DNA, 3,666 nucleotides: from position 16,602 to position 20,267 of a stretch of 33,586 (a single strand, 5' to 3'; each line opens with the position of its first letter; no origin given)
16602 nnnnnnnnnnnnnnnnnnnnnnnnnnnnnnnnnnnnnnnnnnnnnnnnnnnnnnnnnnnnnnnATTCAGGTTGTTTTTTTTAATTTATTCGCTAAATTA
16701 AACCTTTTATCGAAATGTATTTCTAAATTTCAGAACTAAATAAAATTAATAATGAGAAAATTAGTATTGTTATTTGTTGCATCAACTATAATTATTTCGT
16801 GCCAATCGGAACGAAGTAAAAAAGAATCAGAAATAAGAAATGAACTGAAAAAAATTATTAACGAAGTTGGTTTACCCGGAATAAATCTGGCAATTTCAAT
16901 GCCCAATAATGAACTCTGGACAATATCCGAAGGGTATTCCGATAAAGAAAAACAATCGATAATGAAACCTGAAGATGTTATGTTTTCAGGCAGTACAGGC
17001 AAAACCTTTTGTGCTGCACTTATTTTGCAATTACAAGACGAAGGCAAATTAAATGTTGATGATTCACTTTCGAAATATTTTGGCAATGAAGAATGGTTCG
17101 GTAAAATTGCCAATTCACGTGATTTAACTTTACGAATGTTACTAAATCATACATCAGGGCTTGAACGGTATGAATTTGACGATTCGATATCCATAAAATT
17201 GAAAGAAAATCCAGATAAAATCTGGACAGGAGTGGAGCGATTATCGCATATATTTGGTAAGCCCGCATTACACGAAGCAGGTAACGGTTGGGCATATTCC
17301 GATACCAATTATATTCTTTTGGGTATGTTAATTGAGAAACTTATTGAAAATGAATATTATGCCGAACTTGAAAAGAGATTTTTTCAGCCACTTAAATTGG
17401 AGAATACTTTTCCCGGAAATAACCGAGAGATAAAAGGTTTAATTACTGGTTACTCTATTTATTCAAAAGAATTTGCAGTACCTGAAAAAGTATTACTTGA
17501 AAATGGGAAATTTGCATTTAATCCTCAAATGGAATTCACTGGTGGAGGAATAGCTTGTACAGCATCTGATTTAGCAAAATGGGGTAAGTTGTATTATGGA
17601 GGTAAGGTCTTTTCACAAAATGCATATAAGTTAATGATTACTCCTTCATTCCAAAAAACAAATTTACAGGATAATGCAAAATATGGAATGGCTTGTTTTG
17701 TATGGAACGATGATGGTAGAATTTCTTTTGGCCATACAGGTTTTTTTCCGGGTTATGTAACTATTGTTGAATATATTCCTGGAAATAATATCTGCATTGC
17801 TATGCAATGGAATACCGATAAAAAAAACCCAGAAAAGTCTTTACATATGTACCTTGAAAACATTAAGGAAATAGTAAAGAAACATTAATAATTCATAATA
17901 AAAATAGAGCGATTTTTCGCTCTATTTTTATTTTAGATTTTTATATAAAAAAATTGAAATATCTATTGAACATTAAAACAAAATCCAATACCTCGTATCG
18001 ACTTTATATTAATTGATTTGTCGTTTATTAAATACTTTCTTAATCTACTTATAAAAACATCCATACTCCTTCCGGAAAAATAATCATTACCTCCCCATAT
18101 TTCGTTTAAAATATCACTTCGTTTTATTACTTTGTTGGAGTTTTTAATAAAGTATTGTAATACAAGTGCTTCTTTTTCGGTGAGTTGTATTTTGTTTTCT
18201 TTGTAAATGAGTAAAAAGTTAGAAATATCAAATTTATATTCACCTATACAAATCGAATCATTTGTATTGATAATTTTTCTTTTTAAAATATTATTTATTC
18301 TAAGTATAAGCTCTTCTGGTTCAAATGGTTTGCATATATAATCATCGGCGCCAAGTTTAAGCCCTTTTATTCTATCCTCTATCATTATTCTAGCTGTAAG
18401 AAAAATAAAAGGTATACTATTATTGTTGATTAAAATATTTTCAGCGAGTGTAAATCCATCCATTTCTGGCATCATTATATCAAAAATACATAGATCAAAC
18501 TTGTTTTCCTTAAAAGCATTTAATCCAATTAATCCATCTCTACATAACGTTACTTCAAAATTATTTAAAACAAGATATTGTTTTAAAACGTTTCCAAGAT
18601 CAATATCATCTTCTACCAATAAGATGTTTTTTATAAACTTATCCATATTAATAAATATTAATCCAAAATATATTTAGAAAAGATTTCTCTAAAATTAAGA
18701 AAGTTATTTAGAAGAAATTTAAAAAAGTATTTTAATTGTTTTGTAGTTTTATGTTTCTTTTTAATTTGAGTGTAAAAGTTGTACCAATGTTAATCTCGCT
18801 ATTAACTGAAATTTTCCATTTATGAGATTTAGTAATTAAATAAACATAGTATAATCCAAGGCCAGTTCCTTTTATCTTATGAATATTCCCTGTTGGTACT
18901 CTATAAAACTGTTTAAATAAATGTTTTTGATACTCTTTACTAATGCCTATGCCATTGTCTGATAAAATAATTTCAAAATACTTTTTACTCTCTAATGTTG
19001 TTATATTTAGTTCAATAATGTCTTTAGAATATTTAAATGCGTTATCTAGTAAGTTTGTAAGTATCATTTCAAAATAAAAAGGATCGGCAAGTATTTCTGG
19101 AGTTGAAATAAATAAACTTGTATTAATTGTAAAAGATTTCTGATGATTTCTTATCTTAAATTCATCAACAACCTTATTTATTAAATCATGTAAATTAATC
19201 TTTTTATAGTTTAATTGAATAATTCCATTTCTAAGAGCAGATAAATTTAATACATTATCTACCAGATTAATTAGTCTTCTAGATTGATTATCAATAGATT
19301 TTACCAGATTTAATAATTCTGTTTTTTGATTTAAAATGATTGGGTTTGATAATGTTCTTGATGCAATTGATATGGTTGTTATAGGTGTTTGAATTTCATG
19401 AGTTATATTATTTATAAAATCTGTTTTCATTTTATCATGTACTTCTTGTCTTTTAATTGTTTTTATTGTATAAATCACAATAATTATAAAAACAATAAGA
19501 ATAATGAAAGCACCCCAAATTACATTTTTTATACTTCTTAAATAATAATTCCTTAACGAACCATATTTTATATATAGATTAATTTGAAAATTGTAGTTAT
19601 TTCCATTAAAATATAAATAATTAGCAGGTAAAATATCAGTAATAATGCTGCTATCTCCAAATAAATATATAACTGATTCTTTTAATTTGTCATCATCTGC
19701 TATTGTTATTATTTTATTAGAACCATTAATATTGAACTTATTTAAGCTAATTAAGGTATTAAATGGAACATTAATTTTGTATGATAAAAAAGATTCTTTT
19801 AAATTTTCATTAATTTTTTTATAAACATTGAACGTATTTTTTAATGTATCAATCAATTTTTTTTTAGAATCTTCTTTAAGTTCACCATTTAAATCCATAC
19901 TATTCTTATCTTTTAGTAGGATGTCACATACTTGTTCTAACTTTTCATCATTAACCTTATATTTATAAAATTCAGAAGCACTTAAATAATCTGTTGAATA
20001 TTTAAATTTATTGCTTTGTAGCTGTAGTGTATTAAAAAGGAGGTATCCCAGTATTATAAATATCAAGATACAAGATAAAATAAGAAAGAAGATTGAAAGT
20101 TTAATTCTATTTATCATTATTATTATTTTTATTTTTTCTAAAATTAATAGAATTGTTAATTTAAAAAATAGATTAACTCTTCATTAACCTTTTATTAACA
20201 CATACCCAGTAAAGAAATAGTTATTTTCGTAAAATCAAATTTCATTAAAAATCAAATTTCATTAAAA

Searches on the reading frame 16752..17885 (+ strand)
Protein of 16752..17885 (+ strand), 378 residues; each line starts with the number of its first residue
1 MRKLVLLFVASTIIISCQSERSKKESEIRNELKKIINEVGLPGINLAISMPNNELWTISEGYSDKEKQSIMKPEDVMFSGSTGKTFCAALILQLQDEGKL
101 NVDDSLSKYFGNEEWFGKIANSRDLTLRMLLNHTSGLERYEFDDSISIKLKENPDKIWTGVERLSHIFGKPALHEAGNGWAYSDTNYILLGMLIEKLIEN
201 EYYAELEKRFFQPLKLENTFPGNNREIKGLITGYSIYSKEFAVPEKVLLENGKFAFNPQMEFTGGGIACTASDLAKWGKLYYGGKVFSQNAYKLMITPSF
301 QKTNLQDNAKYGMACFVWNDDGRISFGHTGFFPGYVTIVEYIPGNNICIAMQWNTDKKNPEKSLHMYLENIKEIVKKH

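Call 72: search_protein_families(library=pfam, proteins=[window:16752-17885:+], max_evalue=0.0001)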
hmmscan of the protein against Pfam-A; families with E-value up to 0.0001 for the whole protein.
window:16752-17885:+ (378 aa): 1 family
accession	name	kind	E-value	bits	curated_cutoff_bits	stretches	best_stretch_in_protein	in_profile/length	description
PF00144.29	Beta-lactamase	-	2.4e-46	158.9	27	1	36-362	9-317/329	Beta-lactamase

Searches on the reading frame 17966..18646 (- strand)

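Call 72: search_protein_families(library=pfam, proteins=[window:17966-18646:-], max_evalue=0.0001)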
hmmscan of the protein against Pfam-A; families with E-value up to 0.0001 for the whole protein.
window:17966-18646:- (227 aa): 2 families
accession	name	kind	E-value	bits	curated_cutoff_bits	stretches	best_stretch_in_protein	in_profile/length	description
PF00072.30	Response_reg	-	7.6e-27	94.1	30.2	1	8-117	1-110/111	Response regulator receiver domain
PF00486.34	Trans_reg_C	-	1.5e-17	63.8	26.2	1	151-224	2-77/77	Transcriptional regulatory protein, C terminal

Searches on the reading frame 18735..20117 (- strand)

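Call 72: search_protein_families(library=pfam, proteins=[window:18735-20117:-], max_evalue=0.0001)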
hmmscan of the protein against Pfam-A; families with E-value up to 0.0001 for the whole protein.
window:18735-20117:- (461 aa): 2 families
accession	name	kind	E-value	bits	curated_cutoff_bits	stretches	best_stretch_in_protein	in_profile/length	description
PF02518.31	HATPase_c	-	9.9e-21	74.7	26.4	1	348-454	5-109/111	Histidine kinase-, DNA gyrase B-, and HSP90-like ATPase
PF00512.31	HisKA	-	2e-12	47.4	26.9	1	230-298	1-66/66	His Kinase A (phospho-acceptor) domain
